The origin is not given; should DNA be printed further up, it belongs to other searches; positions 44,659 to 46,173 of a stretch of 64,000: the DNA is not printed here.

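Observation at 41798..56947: Sigma-54-controlled 13-kb cluster encoding a closed dicarboxylate-to-acyl-CoA-cleavage route plus TRAP uptake and a PrpD-family enzyme: candidate uncharacterised pathway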

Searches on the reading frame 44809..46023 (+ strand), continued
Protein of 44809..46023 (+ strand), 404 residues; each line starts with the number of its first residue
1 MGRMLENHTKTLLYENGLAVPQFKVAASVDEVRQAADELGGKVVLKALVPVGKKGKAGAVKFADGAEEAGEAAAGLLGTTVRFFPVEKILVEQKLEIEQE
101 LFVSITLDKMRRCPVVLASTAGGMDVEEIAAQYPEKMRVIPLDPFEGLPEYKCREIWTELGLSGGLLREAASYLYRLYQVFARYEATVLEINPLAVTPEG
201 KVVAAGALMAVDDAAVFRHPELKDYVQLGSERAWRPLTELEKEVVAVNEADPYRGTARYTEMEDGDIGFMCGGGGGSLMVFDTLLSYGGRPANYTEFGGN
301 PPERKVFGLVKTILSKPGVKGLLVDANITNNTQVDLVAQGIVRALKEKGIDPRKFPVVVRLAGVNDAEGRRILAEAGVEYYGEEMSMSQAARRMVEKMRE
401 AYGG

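Call 22: search_protein_families(library=pfam, proteins=[L021:1009-2367:+, L021:8172-8897:+, L018:7579-8277:+, L018:13097-14410:+, L018:14417-14821:+, L018:14827-15651:+, L018:5099-5887:+, L063:8287-9879:+, L063:14677-16266:+, L063:16268-17005:+], max_evalue=0.00001)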
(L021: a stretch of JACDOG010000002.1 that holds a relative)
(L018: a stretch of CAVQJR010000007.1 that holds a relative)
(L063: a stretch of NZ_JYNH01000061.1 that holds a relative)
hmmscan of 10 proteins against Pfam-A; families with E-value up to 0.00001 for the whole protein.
L021:1009-2367:+ (452 aa): 2 families
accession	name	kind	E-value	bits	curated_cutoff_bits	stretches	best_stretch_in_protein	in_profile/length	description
PF00206.25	Lyase_1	-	7.8e-50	170.5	27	1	17-296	7-306/312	Lyase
PF10397.14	ADSL_C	-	1e-19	71.1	32.7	1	367-442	1-77/79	Adenylosuccinate lyase C-terminus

L021:8172-8897:+ (241 aa): 1 family
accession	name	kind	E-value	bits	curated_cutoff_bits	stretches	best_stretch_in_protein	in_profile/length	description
PF08901.16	DUF1847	-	6.9e-54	182.1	25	1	74-213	14-157/157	Protein of unknown function (DUF1847)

L018:7579-8277:+ (232 aa): 3 families
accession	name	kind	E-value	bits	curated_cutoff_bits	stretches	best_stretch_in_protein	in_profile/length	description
PF12838.12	Fer4_7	-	2.7e-07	31.4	27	1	114-166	1-51/52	4Fe-4S dicluster domain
PF13183.11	Fer4_8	-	9.6e-07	29.7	27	0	146-167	47-68/68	4Fe-4S dicluster domain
PF13187.11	Fer4_9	-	3e-06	27.6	27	1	114-166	1-50/52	4Fe-4S dicluster domain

L018:13097-14410:+ (437 aa): 1 family
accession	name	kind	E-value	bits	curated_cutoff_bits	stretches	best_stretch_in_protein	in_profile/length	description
PF00682.25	HMGL-like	-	3.3e-66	223.8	29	1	55-313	2-260/260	HMGL-like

L018:14417-14821:+ (134 aa): 5 families
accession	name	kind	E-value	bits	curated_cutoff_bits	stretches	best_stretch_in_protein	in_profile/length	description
PF13183.11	Fer4_8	-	2.1e-10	41.4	27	1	28-87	4-68/68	4Fe-4S dicluster domain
PF13534.11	Fer4_17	-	2.2e-10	41.4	22.2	1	29-87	2-60/61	4Fe-4S dicluster domain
PF13187.11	Fer4_9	-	9.9e-08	32.3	27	1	29-86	2-50/52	4Fe-4S dicluster domain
PF13237.11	Fer4_10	-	6.1e-07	29.7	25.5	1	24-84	4-53/53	4Fe-4S dicluster domain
PF12838.12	Fer4_7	-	9.2e-07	29.7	27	0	29-87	2-52/52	4Fe-4S dicluster domain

L018:14827-15651:+ (274 aa): 1 family
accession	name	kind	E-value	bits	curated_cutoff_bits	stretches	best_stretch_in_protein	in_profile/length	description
PF02754.22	CCG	-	1.5e-18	67.1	20.6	2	151-237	4-85/85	Cysteine-rich domain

L018:5099-5887:+ (262 aa): 2 families
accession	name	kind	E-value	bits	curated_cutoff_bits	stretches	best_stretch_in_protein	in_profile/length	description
PF01614.24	IclR_C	-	4.1e-38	131.1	24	1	77-245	6-174/174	Bacterial transcriptional regulator IclR C-terminal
PF09339.16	HTH_IclR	-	3.5e-15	55.9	22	1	5-56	1-52/52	IclR helix-turn-helix domain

L063:8287-9879:+ (530 aa): 5 families
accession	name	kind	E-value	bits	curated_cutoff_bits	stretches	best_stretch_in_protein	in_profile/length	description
PF00890.30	FAD_binding_2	-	6.7e-64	217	20.4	1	13-387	1-414/414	FAD binding domain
PF07992.20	Pyr_redox_2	-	5.6e-10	39.6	26.1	1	13-116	2-82/291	Pyridine nucleotide-disulphide oxidoreductase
PF01266.30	DAO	-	2.2e-08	34.4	27.9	1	13-228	1-231/353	FAD dependent oxidoreductase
PF02910.25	Succ_DH_flav_C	-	2.5e-08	34.4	20.8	1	451-530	2-86/130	Fumarate reductase flavoprotein C-term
PF12831.13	FAD_oxidored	-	5.4e-06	26.4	27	1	13-43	1-31/416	FAD dependent oxidoreductase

L063:14677-16266:+ (529 aa): 4 families
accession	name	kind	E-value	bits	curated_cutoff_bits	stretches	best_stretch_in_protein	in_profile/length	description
PF17203.10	sCache_3_2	-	5.2e-25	88.6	28.4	1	39-169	6-136/140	Single cache domain 3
PF02518.31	HATPase_c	-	1.3e-19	71.1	26.4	1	419-525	2-110/111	Histidine kinase-, DNA gyrase B-, and HSP90-like ATPase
PF14689.11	SPOB_a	-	4.7e-11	42.6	28.1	1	321-375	5-59/62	Sensor_kinase_SpoOB-type, alpha-helical domain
PF14501.12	HATPase_c_5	-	2.8e-08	34.1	22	1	423-511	6-90/102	GHKL domain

L063:16268-17005:+ (245 aa): 2 families
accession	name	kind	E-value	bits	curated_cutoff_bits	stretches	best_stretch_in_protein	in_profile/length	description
PF00072.30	Response_reg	-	2.2e-24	86.2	30.2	1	21-131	2-110/111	Response regulator receiver domain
PF20714.3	HTH_64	-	4.9e-09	36.7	27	1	180-241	1-62/65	DpiA-like helix-turn-helix domain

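Call 31: search_protein_families(library=pfam, proteins=[L053:2759-5149:+, L053:7577-8152:+, L053:8166-9092:+, L053:12669-14519:+, L060:5844-7295:+, L060:7265-8734:+, L060:8710-10008:+, L060:13096-14037:+, L071:8030-9820:+, L024:8155-8904:+], max_evalue=0.00001)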
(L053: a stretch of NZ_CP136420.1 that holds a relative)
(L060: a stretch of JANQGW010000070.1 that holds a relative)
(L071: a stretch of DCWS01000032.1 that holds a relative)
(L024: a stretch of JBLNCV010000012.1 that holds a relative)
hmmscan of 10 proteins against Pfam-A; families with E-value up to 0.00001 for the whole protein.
L053:2759-5149:+ (796 aa): 2 families
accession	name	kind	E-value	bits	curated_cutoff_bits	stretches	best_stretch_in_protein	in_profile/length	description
PF02901.20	PFL-like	-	4.9e-228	759.4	24.3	1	13-657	2-647/647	Pyruvate formate lyase-like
PF01228.26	Gly_radical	-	5.3e-32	111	22.2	1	674-776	2-105/106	Glycine radical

L053:7577-8152:+ (191 aa): 1 family
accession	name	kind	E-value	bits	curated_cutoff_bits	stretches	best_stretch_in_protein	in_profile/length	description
PF04290.18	DctQ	-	1.9e-26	93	28.3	1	64-190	2-130/132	Tripartite ATP-independent periplasmic transporters, DctQ component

L053:8166-9092:+ (308 aa): 6 families
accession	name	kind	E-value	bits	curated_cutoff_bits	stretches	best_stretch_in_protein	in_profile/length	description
PF04055.27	Radical_SAM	-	9e-20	71.9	29.5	1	101-238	14-158/166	Radical SAM superfamily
PF13353.11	Fer4_12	-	3.2e-16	60.3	22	1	22-186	1-111/137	4Fe-4S single cluster domain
PF12837.12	Fer4_6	-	5.4e-10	39.2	25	0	61-77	8-24/24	4Fe-4S binding domain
PF00037.32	Fer4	-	5.6e-10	39.1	21.1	0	61-77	7-23/24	4Fe-4S binding domain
PF12838.12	Fer4_7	-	1e-06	29.5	27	1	62-104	2-51/52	4Fe-4S dicluster domain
PF13187.11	Fer4_9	-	2.3e-06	28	27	1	62-103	2-49/52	4Fe-4S dicluster domain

L053:12669-14519:+ (616 aa): 2 families
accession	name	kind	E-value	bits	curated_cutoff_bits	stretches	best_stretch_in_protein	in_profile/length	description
PF01314.23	AFOR_C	-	2.5e-136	455.3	27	1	222-611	5-385/385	Aldehyde ferredoxin oxidoreductase, domains 2 & 3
PF02730.20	AFOR_N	-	1.7e-82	276.4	29.8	1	7-207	1-198/199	Aldehyde ferredoxin oxidoreductase, N-terminal domain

L060:5844-7295:+ (483 aa): 1 family
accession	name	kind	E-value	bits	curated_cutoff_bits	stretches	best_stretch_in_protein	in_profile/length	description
PF13941.12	MutL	-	8.4e-125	417.5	27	1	12-466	2-448/450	MutL protein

L060:7265-8734:+ (489 aa): 1 family
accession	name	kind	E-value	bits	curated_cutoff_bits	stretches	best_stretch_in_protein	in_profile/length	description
PF06368.17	Met_asp_mut_E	-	6e-212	704.4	26.6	1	50-488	1-441/441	Methylaspartate mutase E chain (MutE)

L060:8710-10008:+ (432 aa): 3 families
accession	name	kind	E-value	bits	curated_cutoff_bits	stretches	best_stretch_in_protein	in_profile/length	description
PF07476.17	MAAL_C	-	5e-117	389.9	27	1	170-417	3-248/249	Methylaspartate ammonia-lyase C-terminus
PF05034.18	MAAL_N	-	4.2e-69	231.7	27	1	8-166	1-159/159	Methylaspartate ammonia-lyase N-terminus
PF13378.12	MR_MLE_C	-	8.5e-11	42.4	29.4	1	259-392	58-178/219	Enolase C-terminal domain-like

L060:13096-14037:+ (313 aa): 0 families

L071:8030-9820:+ (596 aa): 7 families
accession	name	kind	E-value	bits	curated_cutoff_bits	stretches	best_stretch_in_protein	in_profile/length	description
PF00702.32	Hydrolase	-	3.6e-23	83.4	26.4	1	54-215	1-191/191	haloacid dehalogenase-like hydrolase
PF13419.12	HAD_2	-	2e-21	77.3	23.8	1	57-219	1-176/178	Haloacid dehalogenase-like hydrolase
PF02769.27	AIRS_C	-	2.3e-17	64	23.1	1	404-558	1-149/156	AIR synthase related protein, C-terminal domain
PF00586.29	AIRS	-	9e-17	62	24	1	285-392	1-112/112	AIR synthase related protein, N-terminal domain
PF13242.12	Hydrolase_like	-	3.5e-07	30.5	22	1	176-240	2-71/75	HAD-hyrolase-like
PF13344.12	Hydrolase_6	-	2.2e-06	28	27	0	119-163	13-57/101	Haloacid dehalogenase-like hydrolase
PF12710.13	HAD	-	6.3e-06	27.2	27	0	57-210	1-187/189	haloacid dehalogenase-like hydrolase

L024:8155-8904:+ (249 aa): 2 families
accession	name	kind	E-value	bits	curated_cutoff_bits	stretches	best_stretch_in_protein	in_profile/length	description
PF04542.20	Sigma70_r2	-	6e-17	61.6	24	1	70-139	1-70/71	Sigma-70 region 2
PF04545.22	Sigma70_r4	-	1.3e-14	53.8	24.1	1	190-241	3-50/50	Sigma-70, region 4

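Call 34: search_protein_families(library=pfam, proteins=[L074:5491-6240:+, L074:6244-6852:+, L074:4158-5069:+, L047:10637-11740:+, L047:11812-12378:+, L047:12388-13392:+, L057:8122-8724:+, L057:9019-9771:+, L060:14138-14923:+, L031:2370-3410:-], max_evalue=0.001)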
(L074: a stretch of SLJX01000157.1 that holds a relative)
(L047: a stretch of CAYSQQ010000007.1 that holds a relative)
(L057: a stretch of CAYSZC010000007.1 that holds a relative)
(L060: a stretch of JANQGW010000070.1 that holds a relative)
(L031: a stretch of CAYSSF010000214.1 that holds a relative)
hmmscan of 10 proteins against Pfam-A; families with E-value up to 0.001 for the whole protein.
L074:5491-6240:+ (249 aa): 2 families
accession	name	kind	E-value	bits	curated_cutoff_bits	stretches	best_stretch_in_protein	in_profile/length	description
PF01138.27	RNase_PH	-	1.4e-29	103.6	25.5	1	18-148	1-127/130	3' exoribonuclease family, domain 1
PF03725.20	RNase_PH_C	-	2.8e-12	46.8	20.8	1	167-230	3-65/67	3' exoribonuclease family, domain 2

L074:6244-6852:+ (202 aa): 1 family
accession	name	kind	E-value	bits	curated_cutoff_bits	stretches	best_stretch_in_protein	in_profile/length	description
PF01725.21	Ham1p_like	-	2.2e-64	217.2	22.5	1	4-192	1-185/186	Ham1 family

L074:4158-5069:+ (303 aa): 1 family
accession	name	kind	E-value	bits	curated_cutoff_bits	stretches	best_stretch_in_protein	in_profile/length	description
PF02367.23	TsaE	-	8.9e-05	22.9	26.6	1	21-132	6-107/128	Threonylcarbamoyl adenosine biosynthesis protein TsaE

L047:10637-11740:+ (367 aa): 1 family
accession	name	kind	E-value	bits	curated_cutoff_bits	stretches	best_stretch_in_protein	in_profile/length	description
PF01950.21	FBPase_3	-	1.7e-150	501.6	25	1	2-363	1-361/361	Fructose-1,6-bisphosphatase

L047:11812-12378:+ (188 aa): 1 family
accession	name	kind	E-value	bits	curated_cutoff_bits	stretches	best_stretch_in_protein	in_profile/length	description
PF00156.33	Pribosyltran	-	1.1e-23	83.8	26.3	1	34-168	21-157/158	Phosphoribosyl transferase domain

L047:12388-13392:+ (334 aa): 2 families
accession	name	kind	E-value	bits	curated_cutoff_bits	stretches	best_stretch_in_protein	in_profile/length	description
PF00814.31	TsaD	-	2.1e-90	303.5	24.8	1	28-308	2-263/264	tRNA N6-adenosine threonylcarbamoyltransferase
PF22521.2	HypF_C_2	-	7.8e-08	32.8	27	1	227-303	159-235/241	Carbamoyltransferase, Kae1-like Domain, second subdomain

L057:8122-8724:+ (200 aa): 1 family
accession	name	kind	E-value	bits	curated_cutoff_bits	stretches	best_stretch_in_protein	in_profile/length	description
PF02572.21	CobA_CobO_BtuR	-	7.7e-51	173.1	25.7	1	26-200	3-172/172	ATP:corrinoid adenosyltransferase BtuR/CobO/CobP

L057:9019-9771:+ (250 aa): 0 families

L060:14138-14923:+ (261 aa): 4 families
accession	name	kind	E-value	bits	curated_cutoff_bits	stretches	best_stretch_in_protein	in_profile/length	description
PF12706.13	Lactamase_B_2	-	1.4e-15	57.8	27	1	24-203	1-191/200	Beta-lactamase superfamily domain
PF00753.33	Lactamase_B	-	3.6e-10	40.6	22.7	1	13-66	5-58/196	Metallo-beta-lactamase superfamily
PF23023.1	Anti-Pycsar_Apyc1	-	3.6e-05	23.8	50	1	22-96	28-103/250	Anti-Pycsar protein Apyc1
PF16661.11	Lactamase_B_6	-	0.00023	21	27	1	21-81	4-68/193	Metallo-beta-lactamase superfamily domain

L031:2370-3410:- (346 aa): 1 family
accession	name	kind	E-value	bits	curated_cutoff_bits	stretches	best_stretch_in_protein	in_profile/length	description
PF00795.27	CN_hydrolase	-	4.2e-43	148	23.2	1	5-280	1-251/256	Carbon-nitrogen hydrolase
